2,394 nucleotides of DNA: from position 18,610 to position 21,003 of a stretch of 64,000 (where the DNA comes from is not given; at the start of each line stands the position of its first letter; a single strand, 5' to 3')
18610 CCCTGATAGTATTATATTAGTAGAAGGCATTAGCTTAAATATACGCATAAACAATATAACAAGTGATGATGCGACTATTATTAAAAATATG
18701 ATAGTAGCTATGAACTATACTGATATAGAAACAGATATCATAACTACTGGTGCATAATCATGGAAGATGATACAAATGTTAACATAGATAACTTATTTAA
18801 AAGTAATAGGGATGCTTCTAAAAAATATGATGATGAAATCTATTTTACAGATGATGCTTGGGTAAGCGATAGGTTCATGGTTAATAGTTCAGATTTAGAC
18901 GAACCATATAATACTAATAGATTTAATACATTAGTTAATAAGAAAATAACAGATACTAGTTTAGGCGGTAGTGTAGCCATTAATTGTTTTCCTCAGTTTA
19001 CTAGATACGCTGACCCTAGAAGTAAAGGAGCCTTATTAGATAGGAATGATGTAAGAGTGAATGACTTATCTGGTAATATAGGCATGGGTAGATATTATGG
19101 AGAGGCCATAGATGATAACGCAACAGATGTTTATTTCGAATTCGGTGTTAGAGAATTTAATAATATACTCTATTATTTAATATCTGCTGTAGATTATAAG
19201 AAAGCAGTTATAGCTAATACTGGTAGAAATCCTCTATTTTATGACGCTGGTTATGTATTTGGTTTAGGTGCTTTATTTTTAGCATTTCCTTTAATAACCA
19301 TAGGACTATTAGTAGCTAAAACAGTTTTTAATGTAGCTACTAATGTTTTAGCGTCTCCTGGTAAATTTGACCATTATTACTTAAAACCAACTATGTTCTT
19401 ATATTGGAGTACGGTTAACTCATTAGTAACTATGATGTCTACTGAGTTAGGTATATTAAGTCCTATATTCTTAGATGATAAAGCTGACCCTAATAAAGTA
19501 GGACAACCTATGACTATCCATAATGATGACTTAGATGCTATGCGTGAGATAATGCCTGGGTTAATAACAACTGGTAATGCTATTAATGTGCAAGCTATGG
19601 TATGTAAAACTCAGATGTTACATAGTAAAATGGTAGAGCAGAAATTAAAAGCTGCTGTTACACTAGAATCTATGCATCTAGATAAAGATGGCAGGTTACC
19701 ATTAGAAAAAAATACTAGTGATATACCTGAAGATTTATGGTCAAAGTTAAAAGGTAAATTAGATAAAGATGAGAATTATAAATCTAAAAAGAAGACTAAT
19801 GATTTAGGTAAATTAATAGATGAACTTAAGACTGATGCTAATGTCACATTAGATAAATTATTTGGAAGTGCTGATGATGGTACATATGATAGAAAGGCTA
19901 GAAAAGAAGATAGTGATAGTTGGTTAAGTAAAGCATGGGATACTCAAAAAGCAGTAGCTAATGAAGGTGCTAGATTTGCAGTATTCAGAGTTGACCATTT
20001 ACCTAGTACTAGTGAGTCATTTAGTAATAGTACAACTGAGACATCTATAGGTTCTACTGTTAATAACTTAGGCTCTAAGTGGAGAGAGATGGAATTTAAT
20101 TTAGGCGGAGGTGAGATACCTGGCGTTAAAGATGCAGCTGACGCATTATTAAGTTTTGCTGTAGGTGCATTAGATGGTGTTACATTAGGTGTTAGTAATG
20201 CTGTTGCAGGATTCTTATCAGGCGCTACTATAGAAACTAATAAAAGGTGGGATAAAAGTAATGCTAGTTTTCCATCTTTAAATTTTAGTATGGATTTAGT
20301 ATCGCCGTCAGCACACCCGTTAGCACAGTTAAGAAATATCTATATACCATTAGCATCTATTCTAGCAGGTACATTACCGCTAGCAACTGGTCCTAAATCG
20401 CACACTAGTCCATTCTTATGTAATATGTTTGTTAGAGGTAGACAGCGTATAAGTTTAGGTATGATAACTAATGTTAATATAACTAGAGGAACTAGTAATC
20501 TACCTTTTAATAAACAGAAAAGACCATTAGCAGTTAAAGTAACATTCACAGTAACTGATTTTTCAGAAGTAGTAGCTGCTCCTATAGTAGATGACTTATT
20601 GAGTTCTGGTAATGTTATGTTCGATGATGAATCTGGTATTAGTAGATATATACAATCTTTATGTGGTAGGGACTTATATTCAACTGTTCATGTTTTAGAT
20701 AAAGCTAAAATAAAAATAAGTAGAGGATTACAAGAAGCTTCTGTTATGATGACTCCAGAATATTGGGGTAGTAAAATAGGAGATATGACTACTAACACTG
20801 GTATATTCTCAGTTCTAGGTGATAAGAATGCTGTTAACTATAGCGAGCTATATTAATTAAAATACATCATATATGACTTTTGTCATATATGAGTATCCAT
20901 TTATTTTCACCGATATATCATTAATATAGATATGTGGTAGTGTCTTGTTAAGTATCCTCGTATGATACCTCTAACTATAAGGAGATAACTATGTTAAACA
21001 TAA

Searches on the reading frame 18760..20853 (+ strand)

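Call 12: search_protein_families(library=phrogs, proteins=[window:18760-20853:+], max_evalue=0.00001)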
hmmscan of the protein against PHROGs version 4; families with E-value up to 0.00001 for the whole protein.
window:18760-20853:+ (698 aa): 2 families
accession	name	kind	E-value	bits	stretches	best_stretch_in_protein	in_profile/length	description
phrog_3181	-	unknown function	1.3e-126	424.9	1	30-677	7-688/703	-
phrog_20401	-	head and packaging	1.1e-20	74.8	1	408-670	204-459/473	virion structural protein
